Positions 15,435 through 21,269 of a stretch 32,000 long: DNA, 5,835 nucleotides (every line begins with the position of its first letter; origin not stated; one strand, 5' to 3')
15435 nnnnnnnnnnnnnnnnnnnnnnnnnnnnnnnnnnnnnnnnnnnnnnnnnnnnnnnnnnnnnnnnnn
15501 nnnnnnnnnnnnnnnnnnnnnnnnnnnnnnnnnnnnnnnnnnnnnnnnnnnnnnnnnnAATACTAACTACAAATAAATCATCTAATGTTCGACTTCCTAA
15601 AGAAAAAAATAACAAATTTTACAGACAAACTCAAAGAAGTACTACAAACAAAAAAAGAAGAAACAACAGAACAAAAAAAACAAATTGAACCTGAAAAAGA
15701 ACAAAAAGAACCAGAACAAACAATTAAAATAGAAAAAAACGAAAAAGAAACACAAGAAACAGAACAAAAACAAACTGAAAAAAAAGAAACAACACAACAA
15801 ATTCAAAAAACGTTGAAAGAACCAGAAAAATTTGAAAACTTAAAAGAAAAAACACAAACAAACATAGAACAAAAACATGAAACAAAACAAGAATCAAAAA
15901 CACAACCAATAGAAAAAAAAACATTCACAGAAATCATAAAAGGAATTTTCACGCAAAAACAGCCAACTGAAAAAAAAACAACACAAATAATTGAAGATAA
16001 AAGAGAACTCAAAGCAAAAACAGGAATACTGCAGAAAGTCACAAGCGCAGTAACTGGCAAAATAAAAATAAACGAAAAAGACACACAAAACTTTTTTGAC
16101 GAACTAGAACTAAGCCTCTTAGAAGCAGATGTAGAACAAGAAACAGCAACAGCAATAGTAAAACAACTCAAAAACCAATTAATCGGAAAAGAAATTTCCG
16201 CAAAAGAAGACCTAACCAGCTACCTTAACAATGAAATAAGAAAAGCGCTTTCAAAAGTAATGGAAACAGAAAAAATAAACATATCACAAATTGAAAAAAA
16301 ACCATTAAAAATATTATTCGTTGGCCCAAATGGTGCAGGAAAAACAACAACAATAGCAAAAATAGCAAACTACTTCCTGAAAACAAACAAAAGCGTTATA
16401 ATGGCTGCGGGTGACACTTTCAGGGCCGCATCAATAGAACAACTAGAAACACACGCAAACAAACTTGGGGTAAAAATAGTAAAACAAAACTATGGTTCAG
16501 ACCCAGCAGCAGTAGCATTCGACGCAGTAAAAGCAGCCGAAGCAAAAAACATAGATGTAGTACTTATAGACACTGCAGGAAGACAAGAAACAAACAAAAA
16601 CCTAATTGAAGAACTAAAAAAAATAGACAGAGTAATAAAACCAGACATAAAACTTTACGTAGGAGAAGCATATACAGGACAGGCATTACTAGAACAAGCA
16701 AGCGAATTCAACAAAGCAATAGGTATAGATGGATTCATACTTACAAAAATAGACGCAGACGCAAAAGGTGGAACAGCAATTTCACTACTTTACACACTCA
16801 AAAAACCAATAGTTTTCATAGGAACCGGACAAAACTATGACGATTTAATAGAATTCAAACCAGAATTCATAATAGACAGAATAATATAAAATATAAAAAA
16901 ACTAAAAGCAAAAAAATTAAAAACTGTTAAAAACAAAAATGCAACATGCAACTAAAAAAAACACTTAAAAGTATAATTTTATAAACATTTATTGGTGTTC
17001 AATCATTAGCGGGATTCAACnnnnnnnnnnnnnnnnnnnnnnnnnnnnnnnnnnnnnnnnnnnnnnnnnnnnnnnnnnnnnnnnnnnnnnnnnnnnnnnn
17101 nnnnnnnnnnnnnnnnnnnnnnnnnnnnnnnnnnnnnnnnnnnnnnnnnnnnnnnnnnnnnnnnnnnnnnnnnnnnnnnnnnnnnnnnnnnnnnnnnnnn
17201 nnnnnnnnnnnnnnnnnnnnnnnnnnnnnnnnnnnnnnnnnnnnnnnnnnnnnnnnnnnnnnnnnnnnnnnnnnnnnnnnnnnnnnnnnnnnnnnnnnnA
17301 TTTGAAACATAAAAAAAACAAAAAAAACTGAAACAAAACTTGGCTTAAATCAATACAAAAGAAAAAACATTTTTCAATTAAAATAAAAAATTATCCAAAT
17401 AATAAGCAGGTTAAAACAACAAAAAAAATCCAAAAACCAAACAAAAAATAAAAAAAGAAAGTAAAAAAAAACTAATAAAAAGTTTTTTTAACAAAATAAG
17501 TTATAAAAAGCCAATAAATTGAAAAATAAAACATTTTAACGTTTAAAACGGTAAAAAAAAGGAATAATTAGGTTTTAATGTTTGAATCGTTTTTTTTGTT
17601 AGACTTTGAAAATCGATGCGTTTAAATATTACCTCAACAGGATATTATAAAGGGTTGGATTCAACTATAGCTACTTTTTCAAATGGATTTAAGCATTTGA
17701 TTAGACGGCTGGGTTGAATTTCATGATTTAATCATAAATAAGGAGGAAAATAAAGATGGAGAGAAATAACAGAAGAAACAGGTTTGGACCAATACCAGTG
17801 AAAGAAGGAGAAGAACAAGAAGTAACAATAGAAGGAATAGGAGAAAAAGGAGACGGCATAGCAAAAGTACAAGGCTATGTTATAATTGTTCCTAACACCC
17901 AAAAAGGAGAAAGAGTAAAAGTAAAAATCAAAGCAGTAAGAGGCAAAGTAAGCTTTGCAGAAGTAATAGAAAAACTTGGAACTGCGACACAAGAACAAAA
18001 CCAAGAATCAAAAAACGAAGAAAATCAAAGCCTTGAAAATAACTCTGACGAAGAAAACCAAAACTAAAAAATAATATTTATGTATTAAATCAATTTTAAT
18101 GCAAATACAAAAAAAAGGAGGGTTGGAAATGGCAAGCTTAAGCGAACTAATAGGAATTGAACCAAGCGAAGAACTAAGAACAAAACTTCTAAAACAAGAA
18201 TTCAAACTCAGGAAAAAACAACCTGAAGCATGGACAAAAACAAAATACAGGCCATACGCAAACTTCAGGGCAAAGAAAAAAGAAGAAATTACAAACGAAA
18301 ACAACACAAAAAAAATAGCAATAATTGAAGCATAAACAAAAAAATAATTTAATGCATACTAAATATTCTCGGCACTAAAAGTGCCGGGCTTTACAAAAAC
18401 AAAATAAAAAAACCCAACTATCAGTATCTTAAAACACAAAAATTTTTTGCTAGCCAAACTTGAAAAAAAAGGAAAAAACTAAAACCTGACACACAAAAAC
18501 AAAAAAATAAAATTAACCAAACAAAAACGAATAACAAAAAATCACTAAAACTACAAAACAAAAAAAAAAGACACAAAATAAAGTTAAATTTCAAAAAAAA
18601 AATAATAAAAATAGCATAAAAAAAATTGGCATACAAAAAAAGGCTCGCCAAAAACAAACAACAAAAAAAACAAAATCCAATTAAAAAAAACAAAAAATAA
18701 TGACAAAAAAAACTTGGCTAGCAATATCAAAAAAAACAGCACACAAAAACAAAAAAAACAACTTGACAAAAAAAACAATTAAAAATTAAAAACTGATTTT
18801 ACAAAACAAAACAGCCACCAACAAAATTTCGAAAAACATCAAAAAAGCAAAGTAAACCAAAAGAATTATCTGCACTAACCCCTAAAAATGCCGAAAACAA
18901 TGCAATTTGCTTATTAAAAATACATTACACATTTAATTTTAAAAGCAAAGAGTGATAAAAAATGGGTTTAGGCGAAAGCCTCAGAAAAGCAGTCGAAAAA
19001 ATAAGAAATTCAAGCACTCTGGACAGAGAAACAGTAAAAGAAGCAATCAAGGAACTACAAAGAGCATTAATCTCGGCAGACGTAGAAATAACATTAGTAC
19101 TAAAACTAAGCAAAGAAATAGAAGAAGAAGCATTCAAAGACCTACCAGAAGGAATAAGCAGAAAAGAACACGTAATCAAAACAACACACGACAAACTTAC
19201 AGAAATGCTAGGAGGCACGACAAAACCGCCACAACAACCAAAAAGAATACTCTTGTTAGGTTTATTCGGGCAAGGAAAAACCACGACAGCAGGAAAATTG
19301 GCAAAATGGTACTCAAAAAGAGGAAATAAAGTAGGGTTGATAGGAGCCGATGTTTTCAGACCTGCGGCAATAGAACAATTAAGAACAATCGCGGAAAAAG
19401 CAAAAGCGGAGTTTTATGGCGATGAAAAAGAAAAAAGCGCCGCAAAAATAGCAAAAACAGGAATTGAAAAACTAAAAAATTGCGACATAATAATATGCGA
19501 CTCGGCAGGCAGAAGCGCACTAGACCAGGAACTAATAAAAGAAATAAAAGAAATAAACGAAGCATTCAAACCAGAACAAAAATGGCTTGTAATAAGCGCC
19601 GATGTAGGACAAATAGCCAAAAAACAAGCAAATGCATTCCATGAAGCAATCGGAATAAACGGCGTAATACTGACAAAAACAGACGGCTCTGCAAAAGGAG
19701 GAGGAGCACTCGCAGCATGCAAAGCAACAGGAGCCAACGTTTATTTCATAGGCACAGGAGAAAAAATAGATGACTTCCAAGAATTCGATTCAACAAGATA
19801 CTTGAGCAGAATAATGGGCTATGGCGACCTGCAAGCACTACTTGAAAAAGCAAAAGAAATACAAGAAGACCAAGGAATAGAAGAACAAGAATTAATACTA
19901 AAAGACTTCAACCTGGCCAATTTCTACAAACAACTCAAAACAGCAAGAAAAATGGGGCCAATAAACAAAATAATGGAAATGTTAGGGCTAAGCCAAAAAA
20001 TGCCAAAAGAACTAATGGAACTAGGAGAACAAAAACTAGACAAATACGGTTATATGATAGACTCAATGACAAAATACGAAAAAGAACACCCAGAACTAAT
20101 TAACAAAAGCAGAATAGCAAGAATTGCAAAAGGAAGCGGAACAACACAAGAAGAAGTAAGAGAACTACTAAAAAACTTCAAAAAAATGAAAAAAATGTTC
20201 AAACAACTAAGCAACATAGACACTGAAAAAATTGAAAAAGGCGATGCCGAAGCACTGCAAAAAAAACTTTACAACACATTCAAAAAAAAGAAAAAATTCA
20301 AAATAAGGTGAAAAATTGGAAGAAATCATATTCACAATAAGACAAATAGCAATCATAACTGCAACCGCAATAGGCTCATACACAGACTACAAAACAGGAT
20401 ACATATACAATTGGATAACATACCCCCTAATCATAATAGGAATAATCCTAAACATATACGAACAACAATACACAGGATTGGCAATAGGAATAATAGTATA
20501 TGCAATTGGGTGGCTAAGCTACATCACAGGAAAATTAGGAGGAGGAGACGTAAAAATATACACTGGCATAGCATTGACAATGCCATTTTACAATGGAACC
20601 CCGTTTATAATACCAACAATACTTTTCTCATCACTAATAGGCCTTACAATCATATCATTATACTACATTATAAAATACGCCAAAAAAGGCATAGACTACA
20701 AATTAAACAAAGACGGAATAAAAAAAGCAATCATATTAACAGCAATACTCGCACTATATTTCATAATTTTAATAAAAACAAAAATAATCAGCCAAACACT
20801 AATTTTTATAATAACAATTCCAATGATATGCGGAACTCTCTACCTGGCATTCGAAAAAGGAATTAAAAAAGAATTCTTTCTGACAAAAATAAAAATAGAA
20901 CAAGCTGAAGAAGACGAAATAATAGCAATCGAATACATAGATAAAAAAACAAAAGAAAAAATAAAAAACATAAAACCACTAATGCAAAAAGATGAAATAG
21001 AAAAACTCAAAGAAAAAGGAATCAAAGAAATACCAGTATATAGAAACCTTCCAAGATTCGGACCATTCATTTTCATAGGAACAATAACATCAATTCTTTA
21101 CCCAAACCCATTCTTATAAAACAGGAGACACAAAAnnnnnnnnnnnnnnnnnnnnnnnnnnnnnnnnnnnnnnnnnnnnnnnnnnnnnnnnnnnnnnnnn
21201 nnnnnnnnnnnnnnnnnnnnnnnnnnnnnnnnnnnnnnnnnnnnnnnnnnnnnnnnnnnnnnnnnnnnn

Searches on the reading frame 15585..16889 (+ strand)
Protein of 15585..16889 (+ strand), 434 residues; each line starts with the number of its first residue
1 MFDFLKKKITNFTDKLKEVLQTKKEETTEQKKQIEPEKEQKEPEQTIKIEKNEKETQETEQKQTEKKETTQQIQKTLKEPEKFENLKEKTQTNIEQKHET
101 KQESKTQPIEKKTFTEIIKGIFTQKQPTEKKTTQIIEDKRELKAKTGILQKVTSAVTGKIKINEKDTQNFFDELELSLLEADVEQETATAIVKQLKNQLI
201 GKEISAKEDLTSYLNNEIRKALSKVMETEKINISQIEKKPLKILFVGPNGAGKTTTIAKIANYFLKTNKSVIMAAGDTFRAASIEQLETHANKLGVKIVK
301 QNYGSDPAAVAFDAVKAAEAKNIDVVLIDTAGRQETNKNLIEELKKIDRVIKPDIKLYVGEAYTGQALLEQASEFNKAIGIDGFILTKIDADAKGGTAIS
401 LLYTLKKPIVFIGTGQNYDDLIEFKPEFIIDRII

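Call 13: search_protein_families(library=pfam, proteins=[window:15585-16889:+])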
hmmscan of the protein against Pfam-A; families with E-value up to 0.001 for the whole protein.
window:15585-16889:+ (434 aa): 8 families
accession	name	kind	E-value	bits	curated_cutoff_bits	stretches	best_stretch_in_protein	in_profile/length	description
PF00448.28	SRP54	-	5e-75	251.9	22.7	1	242-433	3-194/196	SRP54-type protein, GTPase domain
PF02881.24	SRP54_N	-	2.9e-11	43.8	22.4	1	149-217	5-74/75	SRP54-type protein, helical bundle domain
PF13207.12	AAA_17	-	2.8e-06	28.1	27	1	246-359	1-108/136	AAA domain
PF13604.12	AAA_30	-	2.7e-05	24.4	27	1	244-337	22-103/191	AAA domain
PF06414.18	Zeta_toxin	-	3.1e-05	23.9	22.3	1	233-346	11-119/199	Zeta toxin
PF13479.12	AAA_24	-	5.3e-05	23.6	27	1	240-334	2-76/195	AAA domain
PF00004.35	AAA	-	0.00047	21.1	21.2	1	243-326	1-74/131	ATPase family associated with various cellular activities (AAA)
PF00005.33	ABC_tran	-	0.00069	20.7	25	1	243-320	14-82/137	ABC transporter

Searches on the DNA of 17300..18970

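Call 75: search_rna_families(source=window, start=17300, end=18970, threshold=evalue, max_evalue=1)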
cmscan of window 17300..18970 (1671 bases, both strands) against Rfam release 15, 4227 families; matches with E-value up to 1: 0.
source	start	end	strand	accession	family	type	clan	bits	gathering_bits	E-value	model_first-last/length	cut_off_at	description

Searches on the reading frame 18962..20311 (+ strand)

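Call 13: search_protein_families(library=pfam, proteins=[window:18962-20311:+])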
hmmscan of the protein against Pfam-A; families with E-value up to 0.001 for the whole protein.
window:18962-20311:+ (449 aa): 5 families
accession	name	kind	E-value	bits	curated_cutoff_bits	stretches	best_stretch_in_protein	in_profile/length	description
PF00448.28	SRP54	-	5e-66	222.5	22.7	1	94-285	2-195/196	SRP54-type protein, GTPase domain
PF02978.25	SRP_SPB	-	1.1e-29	103.1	27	1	316-413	2-91/91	Signal peptide binding domain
PF02881.24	SRP54_N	-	2.3e-13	50.6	22.4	1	3-79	1-75/75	SRP54-type protein, helical bundle domain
PF01656.29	CbiA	-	7.1e-05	23.2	25.4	1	103-245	9-88/125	CobQ/CobB/MinD/ParA nucleotide binding domain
PF25199.1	nSTAND_NTPase5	-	0.00065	20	34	0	78-154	27-103/145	Novel STAND NTPase 5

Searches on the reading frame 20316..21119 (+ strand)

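Call 13: search_protein_families(library=pfam, proteins=[window:20316-21119:+])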
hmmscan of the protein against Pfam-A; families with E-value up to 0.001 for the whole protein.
window:20316-21119:+ (267 aa): 1 family
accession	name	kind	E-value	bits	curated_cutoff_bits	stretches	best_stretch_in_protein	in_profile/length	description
PF01478.23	Peptidase_A24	-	8.2e-13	49.2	26.5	1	12-112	2-102/104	Type IV leader peptidase family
